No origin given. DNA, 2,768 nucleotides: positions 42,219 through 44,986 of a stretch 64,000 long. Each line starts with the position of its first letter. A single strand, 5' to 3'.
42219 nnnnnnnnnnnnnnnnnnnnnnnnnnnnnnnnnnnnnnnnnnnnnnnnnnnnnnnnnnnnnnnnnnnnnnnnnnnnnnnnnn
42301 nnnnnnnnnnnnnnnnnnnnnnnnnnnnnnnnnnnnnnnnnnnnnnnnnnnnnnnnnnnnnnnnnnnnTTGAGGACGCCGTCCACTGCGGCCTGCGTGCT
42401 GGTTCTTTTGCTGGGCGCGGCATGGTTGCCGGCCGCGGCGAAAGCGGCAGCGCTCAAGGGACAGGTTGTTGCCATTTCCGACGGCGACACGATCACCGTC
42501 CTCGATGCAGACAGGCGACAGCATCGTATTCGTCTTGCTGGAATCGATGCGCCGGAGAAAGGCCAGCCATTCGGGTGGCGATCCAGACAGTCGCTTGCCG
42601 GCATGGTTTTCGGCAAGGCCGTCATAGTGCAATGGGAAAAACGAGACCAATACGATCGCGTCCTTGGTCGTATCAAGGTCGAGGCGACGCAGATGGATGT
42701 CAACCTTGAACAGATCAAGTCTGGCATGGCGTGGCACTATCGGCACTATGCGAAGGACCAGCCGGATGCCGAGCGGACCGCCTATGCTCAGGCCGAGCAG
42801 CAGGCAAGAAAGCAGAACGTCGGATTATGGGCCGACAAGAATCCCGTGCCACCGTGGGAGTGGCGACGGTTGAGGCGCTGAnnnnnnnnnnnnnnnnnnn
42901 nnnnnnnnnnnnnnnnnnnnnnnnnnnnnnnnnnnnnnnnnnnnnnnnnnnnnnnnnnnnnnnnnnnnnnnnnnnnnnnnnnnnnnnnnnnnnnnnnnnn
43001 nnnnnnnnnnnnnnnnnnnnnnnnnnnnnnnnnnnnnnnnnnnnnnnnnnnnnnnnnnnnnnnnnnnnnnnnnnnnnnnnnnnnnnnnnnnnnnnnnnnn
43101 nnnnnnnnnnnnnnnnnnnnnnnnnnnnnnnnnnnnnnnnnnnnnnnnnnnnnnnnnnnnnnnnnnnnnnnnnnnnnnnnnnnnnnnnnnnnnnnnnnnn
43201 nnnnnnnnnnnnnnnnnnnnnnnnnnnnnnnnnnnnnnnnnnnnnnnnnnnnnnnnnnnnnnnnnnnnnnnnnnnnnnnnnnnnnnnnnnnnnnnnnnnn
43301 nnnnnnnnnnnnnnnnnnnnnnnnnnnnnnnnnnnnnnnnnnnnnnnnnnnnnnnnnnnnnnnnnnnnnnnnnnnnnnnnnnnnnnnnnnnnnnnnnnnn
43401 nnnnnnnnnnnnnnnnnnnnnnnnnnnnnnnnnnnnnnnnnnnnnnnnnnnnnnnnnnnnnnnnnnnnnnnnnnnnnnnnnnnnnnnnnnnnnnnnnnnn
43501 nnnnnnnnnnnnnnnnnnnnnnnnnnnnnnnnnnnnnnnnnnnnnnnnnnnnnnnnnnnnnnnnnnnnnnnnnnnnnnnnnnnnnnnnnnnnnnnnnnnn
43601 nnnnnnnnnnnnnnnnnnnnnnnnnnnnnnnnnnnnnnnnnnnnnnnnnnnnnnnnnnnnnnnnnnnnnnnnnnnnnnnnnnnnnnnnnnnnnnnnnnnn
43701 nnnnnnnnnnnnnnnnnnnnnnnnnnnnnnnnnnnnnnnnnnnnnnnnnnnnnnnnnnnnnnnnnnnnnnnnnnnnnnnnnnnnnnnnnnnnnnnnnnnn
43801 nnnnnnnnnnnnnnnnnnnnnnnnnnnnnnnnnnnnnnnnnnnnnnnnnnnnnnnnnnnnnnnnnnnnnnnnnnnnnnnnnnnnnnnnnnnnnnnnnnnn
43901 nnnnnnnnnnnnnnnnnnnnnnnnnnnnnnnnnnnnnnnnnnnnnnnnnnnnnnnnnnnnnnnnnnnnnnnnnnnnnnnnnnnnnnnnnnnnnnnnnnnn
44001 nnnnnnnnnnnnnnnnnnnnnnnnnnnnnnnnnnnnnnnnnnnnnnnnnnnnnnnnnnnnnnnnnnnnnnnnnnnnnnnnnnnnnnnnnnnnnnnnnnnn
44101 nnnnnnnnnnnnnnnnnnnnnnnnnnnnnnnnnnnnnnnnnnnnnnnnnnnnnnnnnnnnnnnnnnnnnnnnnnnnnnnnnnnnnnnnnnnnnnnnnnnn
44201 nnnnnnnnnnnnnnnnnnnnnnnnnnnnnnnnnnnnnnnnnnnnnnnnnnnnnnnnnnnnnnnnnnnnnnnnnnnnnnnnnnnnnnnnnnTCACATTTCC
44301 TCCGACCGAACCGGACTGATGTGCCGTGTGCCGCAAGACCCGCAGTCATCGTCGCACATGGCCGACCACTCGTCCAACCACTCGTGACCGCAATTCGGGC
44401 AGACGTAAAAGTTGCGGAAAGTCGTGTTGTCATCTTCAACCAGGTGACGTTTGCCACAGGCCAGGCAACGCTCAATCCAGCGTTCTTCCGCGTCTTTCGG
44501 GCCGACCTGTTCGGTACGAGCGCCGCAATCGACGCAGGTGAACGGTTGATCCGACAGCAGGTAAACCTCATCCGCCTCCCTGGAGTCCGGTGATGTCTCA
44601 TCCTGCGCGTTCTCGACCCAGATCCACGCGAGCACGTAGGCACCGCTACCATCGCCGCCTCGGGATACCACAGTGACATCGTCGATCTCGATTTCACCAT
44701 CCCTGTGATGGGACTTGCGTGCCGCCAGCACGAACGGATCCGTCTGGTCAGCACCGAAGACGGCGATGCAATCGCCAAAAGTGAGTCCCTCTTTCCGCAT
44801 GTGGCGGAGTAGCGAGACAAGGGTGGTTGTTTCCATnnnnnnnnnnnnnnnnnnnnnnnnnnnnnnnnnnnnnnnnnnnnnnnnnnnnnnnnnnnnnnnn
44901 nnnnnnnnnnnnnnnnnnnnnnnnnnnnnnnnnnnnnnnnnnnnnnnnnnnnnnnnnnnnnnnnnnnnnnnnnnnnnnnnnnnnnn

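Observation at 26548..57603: A ~230-bp GC-rich, multi-palindromic repeat present in three near-identical copies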

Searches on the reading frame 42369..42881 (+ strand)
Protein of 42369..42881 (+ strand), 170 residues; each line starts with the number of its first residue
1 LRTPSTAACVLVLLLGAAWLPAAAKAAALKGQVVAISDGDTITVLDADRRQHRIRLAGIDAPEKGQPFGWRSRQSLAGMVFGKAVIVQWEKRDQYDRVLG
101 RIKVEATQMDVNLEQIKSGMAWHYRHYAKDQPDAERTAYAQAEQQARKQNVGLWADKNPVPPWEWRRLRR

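Call 42: search_protein_families(library=pfam, proteins=[window:42369-42881:+], max_evalue=0.001)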
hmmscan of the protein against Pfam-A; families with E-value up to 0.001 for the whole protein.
window:42369-42881:+ (170 aa): 1 family
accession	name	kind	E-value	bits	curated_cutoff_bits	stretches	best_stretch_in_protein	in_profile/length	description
PF00565.23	SNase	-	1.3e-23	83.9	21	1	53-156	1-107/107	Staphylococcal nuclease homologue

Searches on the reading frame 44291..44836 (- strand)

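Call 42: search_protein_families(library=pfam, proteins=[window:44291-44836:-], max_evalue=0.001)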
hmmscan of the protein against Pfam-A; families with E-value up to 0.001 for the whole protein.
window:44291-44836:- (181 aa): 2 families
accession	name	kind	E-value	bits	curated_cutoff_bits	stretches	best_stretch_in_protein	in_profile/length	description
PF08271.17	Zn_Ribbon_TF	-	0.00025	21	29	1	123-153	2-29/43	TFIIB zinc-binding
PF09723.15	Zn_ribbon_8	-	0.00027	21.3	34.4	0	144-171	6-35/41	Zinc ribbon domain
